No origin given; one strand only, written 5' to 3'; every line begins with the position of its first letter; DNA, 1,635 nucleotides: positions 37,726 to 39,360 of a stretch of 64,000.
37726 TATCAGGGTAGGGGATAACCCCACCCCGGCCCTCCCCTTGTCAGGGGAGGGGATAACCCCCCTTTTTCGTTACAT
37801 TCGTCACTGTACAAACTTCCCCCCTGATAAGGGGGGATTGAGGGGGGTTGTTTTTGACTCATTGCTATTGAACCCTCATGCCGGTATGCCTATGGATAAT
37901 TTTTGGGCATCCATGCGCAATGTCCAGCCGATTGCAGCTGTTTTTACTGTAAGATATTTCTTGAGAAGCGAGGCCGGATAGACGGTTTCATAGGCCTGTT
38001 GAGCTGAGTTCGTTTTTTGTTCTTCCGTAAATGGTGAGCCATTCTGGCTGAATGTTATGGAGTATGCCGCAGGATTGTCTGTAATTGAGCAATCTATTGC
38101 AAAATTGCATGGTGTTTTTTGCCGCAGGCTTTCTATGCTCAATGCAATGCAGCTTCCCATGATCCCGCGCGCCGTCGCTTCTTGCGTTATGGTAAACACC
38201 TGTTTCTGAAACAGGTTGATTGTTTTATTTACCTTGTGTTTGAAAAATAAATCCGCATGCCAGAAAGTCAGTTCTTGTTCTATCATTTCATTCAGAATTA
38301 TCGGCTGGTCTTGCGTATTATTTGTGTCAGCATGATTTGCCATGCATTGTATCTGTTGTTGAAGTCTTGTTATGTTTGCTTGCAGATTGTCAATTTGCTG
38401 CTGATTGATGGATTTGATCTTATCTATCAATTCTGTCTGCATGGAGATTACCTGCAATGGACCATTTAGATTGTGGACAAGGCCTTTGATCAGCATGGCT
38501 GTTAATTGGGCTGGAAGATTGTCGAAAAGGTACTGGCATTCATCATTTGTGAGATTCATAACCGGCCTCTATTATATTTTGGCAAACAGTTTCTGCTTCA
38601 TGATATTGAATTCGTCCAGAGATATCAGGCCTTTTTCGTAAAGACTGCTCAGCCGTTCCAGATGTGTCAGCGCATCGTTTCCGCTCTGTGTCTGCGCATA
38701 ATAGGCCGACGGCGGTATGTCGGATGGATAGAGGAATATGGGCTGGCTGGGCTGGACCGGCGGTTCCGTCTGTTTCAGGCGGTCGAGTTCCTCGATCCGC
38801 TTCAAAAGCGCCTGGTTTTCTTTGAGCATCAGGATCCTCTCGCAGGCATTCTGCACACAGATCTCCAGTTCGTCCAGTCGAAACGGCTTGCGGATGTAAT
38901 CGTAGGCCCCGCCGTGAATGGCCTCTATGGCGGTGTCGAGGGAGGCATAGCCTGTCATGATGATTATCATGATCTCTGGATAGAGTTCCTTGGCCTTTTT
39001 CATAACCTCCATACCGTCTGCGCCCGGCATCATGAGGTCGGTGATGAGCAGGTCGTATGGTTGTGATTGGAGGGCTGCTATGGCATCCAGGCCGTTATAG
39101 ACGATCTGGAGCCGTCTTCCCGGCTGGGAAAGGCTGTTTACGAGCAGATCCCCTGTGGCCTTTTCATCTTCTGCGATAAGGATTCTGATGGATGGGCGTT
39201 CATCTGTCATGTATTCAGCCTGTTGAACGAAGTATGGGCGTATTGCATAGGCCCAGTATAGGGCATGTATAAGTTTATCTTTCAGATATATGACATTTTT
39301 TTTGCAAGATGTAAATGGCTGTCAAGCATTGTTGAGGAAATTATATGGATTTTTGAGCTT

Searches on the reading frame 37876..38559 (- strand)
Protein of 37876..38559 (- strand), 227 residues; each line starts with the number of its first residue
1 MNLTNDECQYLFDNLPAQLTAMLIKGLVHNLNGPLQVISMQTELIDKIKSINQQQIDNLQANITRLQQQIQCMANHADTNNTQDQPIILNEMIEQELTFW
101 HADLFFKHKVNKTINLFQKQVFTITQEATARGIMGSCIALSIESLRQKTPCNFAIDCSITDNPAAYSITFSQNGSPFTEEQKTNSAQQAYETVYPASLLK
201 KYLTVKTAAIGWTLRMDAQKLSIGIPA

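Call 3: search_protein_families(library=pfam, proteins=[window:37876-38559:-], max_evalue=0.01)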
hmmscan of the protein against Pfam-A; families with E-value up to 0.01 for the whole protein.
window:37876-38559:- (227 aa): 2 families
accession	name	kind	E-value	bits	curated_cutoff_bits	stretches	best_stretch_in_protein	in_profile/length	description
PF00512.31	HisKA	-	0.00016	22.1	26.9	1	23-71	5-55/66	His Kinase A (phospho-acceptor) domain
PF23203.1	KIF21A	-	0.0063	16.7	28.5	1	40-121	70-149/161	KIF21A-like domain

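Call 4: search_protein_families(library=ncbifam, proteins=[window:37876-38559:-], max_evalue=0.01)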
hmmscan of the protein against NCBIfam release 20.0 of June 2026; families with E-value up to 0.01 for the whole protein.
window:37876-38559:- (227 aa): 2 families
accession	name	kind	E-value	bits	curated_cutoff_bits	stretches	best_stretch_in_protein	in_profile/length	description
NF008468.0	PRK11360.1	equivalog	0.0034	15.8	646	1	23-111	399-488/616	two-component system sensor histidine kinase AtoS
NF012163.2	BaeS_SmeS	equivalog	0.0041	16.1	500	1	25-83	245-304/457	sensor histidine kinase efflux regulator BaeS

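Call 50: find_homologous_proteins(query=window:37876-38559:-, max_evalue=0.001)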
Query window:37876-38559:- (227 aa): 9 proteins with E <= 0.001 among 110 candidates.
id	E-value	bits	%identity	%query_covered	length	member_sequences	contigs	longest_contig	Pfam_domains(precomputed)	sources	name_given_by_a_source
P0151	2.0e-142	490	98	100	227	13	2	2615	-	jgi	-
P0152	3.5e-124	430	85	100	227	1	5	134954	-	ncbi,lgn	-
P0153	8.8e-124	429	86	100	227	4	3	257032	-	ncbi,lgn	ncbi:MAG: hypothetical protein ABWK15_03955 [Dissulfuribacterales bacterium]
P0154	1.8e-121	422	83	100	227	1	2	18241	-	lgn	-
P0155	8.6e-121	419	84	100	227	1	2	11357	-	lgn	-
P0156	2.7e-109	382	78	100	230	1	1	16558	-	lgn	-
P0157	3.3e-94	333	67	100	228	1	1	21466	-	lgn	-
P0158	2.0e-16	79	26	86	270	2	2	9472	-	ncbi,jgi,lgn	-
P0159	2.2e-5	43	24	72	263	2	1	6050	PF02518.32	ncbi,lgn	-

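Call 72: predict_structure(alignment_id=A5)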
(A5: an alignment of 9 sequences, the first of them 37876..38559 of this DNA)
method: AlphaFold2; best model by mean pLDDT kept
length: 227 residues; sequences in the alignment: 9
mean_pLDDT: 46.7   pTM: 0.37
mean pLDDT of the five models: 46.7, 45.7, 44.6, 40.6, 39.6
residues with pLDDT >= 90: 0; 70-90: 0; 50-70: 77; < 50: 150
segments of 3 or more residues with pLDDT < 50: 1-3, 5-9, 17-51, 57-62, 65-67, 69-88, 94-110, 121-126, 149-158, 161-163, 172-194, 217-227
pLDDT, mean of each block of 10 residues (from residue 1): 45 47 36 41 41 48 47 43 43 48 43 52 47 55 52 49 52 41 36 51 61 49 45
secondary structure, 60 per line:
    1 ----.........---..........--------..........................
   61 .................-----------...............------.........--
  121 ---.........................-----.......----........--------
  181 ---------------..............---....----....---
elements in order: H5-13 H17-26 H35-77 H89-103 E110-118 H124-148 E154-160 E165-172 H196-209 E213-216 E221-224

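Call 74: search_solved_structures(query=A5, max_evalue=1)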
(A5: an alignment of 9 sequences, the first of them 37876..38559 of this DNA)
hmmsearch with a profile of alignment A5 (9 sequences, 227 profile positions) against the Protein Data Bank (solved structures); distinct sequences matched with E-value up to 1: 17.
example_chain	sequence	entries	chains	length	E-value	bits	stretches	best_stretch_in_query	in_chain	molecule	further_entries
9qq6_A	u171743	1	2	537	0.009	18.8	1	27-180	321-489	histidine kinase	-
4gcz_A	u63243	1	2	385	0.19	14.4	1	110-184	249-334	Blue-light photoreceptor, Sensor protein fixL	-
8a7f_A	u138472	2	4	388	0.21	14.3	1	110-184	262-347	Putative Sensory box protein,Sensor protein FixL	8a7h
8a3u_A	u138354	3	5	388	0.21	14.3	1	110-184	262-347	Putative Sensory box protein,Sensor protein FixL | Putative Sensory box protein,Putative Sensory box protein,Sensor protein FixL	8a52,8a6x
6zyw_I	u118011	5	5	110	0.22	14.2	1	39-79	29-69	Dynein light chain | Dynein light chain LC8_1a (LC10)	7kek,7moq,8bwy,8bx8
7k58_I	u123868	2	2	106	0.22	14.2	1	39-79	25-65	Dynein light chain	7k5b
9rcc_A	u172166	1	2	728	0.33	13.6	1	22-74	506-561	Bacteriophytochrome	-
9eut_A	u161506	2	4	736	0.34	13.6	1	22-74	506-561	Bacteriophytochrome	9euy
2e03_A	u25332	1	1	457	0.65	12.7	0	52-140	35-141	Cysteine proteinase 1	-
2dzz_A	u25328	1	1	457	0.65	12.7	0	52-140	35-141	Cysteine proteinase 1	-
1gcb_A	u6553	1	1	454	0.65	12.7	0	52-140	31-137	GAL6 HG (EMTS) DERIVATIVE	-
2e00_A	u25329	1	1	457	0.65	12.7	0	52-140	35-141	Cysteine proteinase 1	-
2dzy_A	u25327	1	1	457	0.66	12.7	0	52-140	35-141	Cysteine proteinase 1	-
2e01_A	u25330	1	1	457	0.66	12.7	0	52-140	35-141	Cysteine proteinase 1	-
2e02_A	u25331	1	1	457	0.66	12.7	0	52-140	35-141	Cysteine proteinase 1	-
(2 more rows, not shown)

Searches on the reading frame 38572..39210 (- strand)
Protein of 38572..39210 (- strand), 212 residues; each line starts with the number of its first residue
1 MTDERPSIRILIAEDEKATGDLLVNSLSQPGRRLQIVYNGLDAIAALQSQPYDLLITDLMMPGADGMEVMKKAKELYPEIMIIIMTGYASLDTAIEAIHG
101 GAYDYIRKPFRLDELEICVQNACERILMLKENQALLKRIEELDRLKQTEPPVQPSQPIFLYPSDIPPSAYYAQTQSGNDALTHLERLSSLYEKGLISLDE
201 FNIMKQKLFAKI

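Call 3: search_protein_families(library=pfam, proteins=[window:38572-39210:-], max_evalue=0.01)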
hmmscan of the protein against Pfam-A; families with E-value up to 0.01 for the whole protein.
window:38572-39210:- (212 aa): 2 families
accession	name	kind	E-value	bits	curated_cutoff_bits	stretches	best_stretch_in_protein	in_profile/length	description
PF00072.30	Response_reg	-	4e-25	88.6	30.2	1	10-116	1-107/111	Response regulator receiver domain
PF09851.14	SHOCT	-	1e-05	25.6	27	1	184-208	3-27/28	Short C-terminal domain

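Call 4: search_protein_families(library=ncbifam, proteins=[window:38572-39210:-], max_evalue=0.01)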
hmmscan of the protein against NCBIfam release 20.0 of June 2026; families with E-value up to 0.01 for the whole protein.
window:38572-39210:- (212 aa): 97 families (the best 25 are shown)
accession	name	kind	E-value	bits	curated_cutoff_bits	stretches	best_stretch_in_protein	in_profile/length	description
NF008469.0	PRK11361.1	equivalog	1.5e-25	89.8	714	1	8-139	5-136/461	acetoacetate metabolism transcriptional regulator AtoC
NF053512.1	nitric_RR_NosR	exception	1.5e-24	86.8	400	1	10-141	1-133/422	response regulator c-di-GMP phosphodiesterase, NosR family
TIGR01818.1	ntrC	equivalog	8.1e-24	84.2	558.6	1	10-125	1-116/463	nitrogen regulation protein NR(I)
NF051870.1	NAssimRespRegNtrX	equivalog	5.6e-23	81.5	600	1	9-146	3-142/452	nitrogen assimilation response regulator NtrX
NF046022.1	RespRegCpdRBruc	equivalog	9.8e-23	80.4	180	1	8-117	2-111/120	cell cycle two-component system response regulator CpdR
NF051850.1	RespRegRprY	equivalog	1.9e-21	76.5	370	1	7-141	4-138/234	response regulator transcription factor RprY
NF041946.1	LuxO_transreg_Vib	equivalog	3.4e-21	75.6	800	1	17-131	6-120/463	quorum-sensing sigma-54 dependent transcriptional regulator LuxO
NF007689.0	PRK10365.1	equivalog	2.1e-20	73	760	1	7-123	5-121/441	sigma-54-dependent response regulator transcription factor ZraR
NF008176.1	PRK10923.1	equivalog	1.6e-19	69.9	620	1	10-124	6-120/469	nitrogen regulation protein NR(I)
TIGR01387.1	cztR_silR_copR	subfamily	7e-19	68.3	279.2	1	10-128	1-119/218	heavy metal response regulator transcription factor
NF033120.0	vanR_FM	exception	2.2e-18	66.8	460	1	7-142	3-137/231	vancomycin resistance response regulator transcription factor, VanR-F/VanR-M family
NF045505.1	RR_RssB_Pseudo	equivalog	2.7e-18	66.2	700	1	5-147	3-146/394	two-component system response regulator RssB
NF045944.1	ResRegRpaBCyano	equivalog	2.8e-17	62.9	330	1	11-133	1-122/229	response regulator transcription factor RpaB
TIGR02154.1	PhoB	equivalog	3.1e-17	62.6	296.2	1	8-135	3-132/226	phosphate regulon transcriptional regulator PhoB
NF012023.0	PRK15479.1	equivalog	3.7e-17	62.6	337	1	8-123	1-116/224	transcriptional regulator TctD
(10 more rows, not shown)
